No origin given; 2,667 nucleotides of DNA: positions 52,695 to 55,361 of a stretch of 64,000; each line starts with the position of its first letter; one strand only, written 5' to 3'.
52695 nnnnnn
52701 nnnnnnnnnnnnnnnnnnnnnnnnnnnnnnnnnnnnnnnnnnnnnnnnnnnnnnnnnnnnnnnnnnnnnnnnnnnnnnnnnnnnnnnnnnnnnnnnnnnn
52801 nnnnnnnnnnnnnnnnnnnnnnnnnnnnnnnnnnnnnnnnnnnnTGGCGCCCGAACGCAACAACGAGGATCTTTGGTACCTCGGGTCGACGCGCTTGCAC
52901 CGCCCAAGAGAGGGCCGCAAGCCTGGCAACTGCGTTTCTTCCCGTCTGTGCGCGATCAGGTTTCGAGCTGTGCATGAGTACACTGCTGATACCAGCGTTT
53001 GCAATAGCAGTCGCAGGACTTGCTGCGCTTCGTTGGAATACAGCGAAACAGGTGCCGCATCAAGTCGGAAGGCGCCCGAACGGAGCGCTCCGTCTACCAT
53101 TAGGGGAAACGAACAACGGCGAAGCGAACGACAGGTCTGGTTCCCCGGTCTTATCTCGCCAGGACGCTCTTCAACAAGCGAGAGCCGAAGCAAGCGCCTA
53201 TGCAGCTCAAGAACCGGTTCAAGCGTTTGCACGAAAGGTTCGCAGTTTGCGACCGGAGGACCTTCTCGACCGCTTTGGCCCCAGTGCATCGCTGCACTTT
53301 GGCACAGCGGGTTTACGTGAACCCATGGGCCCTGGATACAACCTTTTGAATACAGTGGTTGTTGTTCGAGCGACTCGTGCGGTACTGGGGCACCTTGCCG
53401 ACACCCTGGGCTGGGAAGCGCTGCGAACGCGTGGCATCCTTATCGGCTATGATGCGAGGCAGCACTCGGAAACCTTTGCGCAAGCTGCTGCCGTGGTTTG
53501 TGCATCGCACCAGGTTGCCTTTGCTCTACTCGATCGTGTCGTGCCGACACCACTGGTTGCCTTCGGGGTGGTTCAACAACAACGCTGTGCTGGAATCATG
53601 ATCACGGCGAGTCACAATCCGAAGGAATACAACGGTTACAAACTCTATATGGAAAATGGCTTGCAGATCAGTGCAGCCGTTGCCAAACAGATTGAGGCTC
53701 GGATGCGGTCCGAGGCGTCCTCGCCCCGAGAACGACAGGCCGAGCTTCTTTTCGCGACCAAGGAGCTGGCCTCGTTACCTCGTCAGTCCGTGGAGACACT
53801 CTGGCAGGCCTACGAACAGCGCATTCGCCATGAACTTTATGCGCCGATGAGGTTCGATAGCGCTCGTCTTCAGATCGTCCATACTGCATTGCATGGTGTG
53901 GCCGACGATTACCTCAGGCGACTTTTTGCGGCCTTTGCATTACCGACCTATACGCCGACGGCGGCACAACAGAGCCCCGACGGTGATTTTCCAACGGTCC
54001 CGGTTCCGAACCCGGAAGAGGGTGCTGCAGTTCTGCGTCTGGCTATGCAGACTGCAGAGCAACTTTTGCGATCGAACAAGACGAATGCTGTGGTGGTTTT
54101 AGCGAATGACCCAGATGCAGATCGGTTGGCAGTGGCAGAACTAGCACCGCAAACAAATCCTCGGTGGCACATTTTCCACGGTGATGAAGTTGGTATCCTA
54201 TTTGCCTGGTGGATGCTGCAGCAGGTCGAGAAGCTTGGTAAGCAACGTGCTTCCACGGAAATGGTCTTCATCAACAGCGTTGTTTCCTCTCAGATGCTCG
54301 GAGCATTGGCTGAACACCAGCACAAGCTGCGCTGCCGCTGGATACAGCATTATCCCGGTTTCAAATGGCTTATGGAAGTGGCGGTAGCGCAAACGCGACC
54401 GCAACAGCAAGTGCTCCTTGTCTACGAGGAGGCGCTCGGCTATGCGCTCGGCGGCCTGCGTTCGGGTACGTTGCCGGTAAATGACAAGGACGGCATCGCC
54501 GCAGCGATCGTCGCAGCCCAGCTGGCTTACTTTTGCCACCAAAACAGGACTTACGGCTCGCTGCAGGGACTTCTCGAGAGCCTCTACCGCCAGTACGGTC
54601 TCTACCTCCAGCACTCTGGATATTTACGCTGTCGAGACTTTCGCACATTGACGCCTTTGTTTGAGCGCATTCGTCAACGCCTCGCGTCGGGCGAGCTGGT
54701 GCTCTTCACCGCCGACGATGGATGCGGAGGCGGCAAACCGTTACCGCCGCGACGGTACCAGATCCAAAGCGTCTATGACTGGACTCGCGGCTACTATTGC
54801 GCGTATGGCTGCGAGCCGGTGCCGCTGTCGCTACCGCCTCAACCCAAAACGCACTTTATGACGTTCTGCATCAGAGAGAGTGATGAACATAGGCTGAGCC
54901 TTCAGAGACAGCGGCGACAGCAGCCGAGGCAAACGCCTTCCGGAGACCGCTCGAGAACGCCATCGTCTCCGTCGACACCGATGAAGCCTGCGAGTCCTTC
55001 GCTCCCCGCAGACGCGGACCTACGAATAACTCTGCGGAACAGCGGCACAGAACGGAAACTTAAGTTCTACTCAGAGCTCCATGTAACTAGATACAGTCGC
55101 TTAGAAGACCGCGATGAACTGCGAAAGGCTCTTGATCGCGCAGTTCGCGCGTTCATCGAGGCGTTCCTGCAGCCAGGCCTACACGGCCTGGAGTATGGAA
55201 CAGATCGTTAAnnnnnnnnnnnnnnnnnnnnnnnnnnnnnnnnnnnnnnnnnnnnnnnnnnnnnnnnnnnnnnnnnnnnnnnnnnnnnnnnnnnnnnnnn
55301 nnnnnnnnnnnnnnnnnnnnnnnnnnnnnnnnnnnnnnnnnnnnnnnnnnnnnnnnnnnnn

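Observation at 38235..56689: Two ~99%-identical 1.36-kb direct repeats 17.1 kb apart, flanking five intact host genes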

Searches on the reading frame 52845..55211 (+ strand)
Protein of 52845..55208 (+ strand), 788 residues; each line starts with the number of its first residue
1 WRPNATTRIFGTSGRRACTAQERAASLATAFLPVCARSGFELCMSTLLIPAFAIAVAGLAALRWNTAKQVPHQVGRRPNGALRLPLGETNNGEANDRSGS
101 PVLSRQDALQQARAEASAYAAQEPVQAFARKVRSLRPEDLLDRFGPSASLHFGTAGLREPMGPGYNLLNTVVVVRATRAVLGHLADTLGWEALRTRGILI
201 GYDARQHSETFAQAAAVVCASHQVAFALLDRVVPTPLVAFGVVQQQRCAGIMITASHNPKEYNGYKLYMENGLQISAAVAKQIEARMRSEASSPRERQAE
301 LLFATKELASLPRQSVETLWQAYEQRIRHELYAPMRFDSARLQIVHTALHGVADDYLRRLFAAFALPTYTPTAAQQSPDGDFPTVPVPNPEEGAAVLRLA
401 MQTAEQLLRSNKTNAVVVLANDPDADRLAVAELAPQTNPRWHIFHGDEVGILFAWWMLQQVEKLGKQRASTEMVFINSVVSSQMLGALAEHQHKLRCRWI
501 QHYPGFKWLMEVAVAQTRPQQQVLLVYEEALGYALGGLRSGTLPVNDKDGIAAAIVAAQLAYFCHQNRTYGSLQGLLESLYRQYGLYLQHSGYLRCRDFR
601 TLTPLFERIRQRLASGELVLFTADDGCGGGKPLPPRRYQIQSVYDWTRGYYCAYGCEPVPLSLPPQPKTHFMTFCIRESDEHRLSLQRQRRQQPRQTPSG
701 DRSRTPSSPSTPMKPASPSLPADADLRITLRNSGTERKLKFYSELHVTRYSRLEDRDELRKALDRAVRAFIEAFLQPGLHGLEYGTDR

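Call 15: search_protein_families(library=pfam, max_evalue=0.001, proteins=[window:52845-55208:+])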
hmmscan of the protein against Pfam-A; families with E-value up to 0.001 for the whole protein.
window:52845-55208:+ (788 aa): 2 families
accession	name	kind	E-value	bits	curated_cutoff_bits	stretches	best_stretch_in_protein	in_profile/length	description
PF02878.22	PGM_PMM_I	-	9e-33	113.3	22.5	1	151-291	3-135/138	Phosphoglucomutase/phosphomannomutase, alpha/beta/alpha domain I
PF02879.22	PGM_PMM_II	-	5.7e-15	56.2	29.3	1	323-431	3-99/103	Phosphoglucomutase/phosphomannomutase, alpha/beta/alpha domain II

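Call 17: find_encoding_contigs(protein=window:52974-55211:+, flank=10000, max_places=6)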
Protein window:52974-55211:+ (745 aa): 8 contigs read that carry it; 6 places shown.
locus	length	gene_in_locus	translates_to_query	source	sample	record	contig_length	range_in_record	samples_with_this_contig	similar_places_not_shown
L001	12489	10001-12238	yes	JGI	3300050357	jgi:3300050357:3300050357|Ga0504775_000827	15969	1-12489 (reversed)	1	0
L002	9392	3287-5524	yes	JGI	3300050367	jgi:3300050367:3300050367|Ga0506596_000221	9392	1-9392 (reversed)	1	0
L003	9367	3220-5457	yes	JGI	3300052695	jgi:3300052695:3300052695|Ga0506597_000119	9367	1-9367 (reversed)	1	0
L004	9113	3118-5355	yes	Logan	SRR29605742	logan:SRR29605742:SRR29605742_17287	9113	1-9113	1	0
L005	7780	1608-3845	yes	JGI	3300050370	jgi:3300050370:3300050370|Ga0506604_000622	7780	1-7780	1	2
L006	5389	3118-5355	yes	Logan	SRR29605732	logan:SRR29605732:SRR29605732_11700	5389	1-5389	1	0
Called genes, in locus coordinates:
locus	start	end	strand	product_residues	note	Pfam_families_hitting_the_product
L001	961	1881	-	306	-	PF02586:SRAP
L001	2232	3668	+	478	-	PF00202:Aminotran_3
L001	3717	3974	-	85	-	-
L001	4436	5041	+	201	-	-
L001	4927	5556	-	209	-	-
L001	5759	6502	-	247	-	PF09353:DUF1995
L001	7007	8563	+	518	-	-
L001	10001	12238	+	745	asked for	PF02878:PGM_PMM_I, PF02879:PGM_PMM_II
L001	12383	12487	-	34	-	?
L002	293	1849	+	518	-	-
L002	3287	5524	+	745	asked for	PF02878:PGM_PMM_I, PF02879:PGM_PMM_II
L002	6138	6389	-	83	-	-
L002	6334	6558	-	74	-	-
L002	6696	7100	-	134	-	-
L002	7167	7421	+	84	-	-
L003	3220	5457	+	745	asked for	PF02878:PGM_PMM_I, PF02879:PGM_PMM_II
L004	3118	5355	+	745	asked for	PF02878:PGM_PMM_I, PF02879:PGM_PMM_II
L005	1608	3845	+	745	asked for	PF02878:PGM_PMM_I, PF02879:PGM_PMM_II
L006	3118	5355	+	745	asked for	PF02878:PGM_PMM_I, PF02879:PGM_PMM_II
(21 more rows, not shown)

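Call 38: list_cluster_members(proteins=[window:52974-55211:+, window:35785-36768:-, window:38732-39133:-, window:55825-56226:-, window:39290-39586:-, window:38527-38889:+, window:56383-56787:-])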
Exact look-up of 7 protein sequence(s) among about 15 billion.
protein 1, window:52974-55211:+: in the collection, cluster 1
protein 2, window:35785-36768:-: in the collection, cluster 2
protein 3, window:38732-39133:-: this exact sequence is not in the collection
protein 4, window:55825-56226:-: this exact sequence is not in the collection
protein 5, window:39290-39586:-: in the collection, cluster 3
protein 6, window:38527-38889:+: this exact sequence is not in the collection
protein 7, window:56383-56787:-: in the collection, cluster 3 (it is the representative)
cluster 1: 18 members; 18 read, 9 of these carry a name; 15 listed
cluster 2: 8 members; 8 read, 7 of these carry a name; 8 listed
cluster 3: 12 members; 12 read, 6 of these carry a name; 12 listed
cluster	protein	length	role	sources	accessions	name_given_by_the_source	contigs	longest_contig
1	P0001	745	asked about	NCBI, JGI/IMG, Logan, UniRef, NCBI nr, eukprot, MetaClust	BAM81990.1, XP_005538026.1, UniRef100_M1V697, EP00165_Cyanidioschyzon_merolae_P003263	phosphomannomutase [Cyanidioschyzon merolae strain 10D] | phosphoglucomutase/phosphopentomutase | Phosphomannomutase n=1 Tax=Cyanidioschyzon merolae (strain NIES-3377 / 10D) TaxID=280699 ...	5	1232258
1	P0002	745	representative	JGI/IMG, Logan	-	-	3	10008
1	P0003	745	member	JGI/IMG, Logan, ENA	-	phosphoglucomutase/phosphopentomutase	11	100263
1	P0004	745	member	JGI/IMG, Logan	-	phosphoglucomutase/phosphopentomutase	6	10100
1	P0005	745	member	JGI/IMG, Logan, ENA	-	phosphoglucomutase/phosphopentomutase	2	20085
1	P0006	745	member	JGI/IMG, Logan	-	phosphoglucomutase/phosphopentomutase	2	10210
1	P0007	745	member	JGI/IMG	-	phosphoglucomutase/phosphopentomutase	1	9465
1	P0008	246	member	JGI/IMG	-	hypothetical protein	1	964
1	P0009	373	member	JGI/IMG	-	hypothetical protein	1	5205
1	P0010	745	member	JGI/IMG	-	phosphoglucomutase/phosphopentomutase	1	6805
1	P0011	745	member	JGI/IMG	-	-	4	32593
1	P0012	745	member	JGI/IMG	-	-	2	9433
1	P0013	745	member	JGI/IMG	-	-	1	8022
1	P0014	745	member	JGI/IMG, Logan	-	-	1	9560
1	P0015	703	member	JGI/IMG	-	-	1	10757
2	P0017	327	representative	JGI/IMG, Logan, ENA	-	-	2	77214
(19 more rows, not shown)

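Call 56: find_encoding_contigs(protein=P0005, flank=10000, max_places=6)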
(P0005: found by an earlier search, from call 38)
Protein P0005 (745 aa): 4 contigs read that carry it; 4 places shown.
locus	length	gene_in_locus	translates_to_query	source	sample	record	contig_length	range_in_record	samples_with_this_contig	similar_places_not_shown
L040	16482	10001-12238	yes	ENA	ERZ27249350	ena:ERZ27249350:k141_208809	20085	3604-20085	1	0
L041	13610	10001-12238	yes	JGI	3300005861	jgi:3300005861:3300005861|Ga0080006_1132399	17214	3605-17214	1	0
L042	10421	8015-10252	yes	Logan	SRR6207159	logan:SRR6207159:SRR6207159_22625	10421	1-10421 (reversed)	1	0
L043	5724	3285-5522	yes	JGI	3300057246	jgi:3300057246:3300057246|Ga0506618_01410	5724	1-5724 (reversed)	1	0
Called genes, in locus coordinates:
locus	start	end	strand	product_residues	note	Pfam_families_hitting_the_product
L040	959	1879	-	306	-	PF02586:SRAP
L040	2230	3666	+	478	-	PF00202:Aminotran_3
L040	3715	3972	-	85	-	-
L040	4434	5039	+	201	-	-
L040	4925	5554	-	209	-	-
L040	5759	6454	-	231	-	PF09353:DUF1995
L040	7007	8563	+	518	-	-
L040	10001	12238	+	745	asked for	PF02878:PGM_PMM_I, PF02879:PGM_PMM_II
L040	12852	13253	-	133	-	-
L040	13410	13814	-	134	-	-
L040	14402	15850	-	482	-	PF01266:DAO (weak), PF08491:SE (weak), PF01494:FAD_binding_3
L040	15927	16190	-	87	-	-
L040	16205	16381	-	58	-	-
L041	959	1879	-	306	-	PF02586:SRAP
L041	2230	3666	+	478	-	PF00202:Aminotran_3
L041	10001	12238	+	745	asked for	PF02878:PGM_PMM_I, PF02879:PGM_PMM_II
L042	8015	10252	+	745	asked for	PF02878:PGM_PMM_I, PF02879:PGM_PMM_II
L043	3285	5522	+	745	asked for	PF02878:PGM_PMM_I, PF02879:PGM_PMM_II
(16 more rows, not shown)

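Call 57: find_encoding_contigs(protein=P0003, flank=10000, max_places=10)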
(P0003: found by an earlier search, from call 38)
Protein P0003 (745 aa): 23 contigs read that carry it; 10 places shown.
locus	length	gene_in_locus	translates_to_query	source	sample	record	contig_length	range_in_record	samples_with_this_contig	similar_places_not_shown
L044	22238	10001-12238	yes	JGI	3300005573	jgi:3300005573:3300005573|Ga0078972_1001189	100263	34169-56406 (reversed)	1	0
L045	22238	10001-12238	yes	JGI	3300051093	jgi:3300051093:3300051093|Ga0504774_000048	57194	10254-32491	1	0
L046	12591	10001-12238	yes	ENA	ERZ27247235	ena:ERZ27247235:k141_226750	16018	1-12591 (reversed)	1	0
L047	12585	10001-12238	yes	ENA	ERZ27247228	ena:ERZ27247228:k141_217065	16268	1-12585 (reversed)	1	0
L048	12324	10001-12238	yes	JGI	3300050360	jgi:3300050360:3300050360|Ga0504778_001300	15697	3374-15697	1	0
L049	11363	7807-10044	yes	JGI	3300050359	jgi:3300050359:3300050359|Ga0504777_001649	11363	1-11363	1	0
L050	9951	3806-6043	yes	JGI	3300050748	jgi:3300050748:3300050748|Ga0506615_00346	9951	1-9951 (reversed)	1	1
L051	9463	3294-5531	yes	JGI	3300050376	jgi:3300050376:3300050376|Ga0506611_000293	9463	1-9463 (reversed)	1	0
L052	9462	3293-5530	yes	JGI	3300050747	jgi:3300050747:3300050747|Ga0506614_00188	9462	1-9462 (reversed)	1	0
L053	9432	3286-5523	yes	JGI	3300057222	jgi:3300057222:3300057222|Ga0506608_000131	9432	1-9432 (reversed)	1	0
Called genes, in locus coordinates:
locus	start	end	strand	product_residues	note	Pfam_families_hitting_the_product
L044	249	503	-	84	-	-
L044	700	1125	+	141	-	-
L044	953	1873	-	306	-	PF02586:SRAP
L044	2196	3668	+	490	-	PF00202:Aminotran_3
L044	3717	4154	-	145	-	-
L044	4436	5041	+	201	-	-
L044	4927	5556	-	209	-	-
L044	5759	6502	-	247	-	PF09353:DUF1995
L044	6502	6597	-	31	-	-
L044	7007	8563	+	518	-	-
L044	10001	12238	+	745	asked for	PF02878:PGM_PMM_I, PF02879:PGM_PMM_II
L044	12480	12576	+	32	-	-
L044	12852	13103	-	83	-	-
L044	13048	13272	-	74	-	-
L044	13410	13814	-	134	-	-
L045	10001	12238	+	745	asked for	PF02878:PGM_PMM_I, PF02879:PGM_PMM_II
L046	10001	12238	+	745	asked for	PF02878:PGM_PMM_I, PF02879:PGM_PMM_II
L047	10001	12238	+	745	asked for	PF02878:PGM_PMM_I, PF02879:PGM_PMM_II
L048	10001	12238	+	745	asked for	PF02878:PGM_PMM_I, PF02879:PGM_PMM_II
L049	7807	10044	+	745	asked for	PF02878:PGM_PMM_I, PF02879:PGM_PMM_II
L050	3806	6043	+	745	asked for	PF02878:PGM_PMM_I, PF02879:PGM_PMM_II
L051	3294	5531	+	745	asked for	PF02878:PGM_PMM_I, PF02879:PGM_PMM_II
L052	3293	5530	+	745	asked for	PF02878:PGM_PMM_I, PF02879:PGM_PMM_II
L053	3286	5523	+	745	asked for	PF02878:PGM_PMM_I, PF02879:PGM_PMM_II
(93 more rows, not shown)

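Call 58: find_encoding_contigs(protein=P0017, flank=10000, max_places=6)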
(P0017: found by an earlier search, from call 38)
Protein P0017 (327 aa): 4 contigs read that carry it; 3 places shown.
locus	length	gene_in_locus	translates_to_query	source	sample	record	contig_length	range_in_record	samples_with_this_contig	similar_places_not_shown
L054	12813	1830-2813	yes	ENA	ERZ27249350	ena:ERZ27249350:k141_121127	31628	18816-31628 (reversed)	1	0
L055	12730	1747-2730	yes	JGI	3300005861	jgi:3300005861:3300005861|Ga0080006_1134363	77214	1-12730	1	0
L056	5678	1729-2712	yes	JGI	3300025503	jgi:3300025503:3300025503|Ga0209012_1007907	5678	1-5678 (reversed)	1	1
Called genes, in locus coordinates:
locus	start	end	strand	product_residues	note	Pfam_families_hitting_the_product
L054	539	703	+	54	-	PF15054:DUF4535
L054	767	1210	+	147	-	-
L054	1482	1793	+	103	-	-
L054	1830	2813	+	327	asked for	-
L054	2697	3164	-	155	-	-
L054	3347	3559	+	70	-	-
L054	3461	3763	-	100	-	-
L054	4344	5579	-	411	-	PF18890:FANCL_d2 (weak), PF18891:FANCL_d3, PF11793:FANCL_C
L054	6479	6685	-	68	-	-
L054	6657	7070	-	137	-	-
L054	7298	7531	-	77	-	-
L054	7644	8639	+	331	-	PF04427:Brix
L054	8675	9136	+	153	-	-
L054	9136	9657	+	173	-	-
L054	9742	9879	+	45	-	-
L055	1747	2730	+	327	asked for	-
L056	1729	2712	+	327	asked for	-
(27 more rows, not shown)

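Call 67: search_protein_families(library=ncbifam, max_evalue=1e-10, proteins=[window:52974-55208:+])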
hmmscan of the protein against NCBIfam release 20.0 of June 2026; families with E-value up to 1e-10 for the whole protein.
window:52974-55208:+ (745 aa): 3 families
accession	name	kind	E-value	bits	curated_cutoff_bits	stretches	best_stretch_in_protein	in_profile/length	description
TIGR03990.1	Arch_GlmM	equivalog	7.8e-31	107.4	439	1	108-419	3-272/444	phosphoglucosamine mutase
TIGR01455.1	glmM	equivalog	9e-19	67.5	447.55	1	109-387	1-246/442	phosphoglucosamine mutase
NF046027.1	PhglucPhmanMutPgmG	equivalog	5.3e-12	45.1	600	1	153-416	45-271/460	phosphoglucomutase/phosphomannomutase PgmG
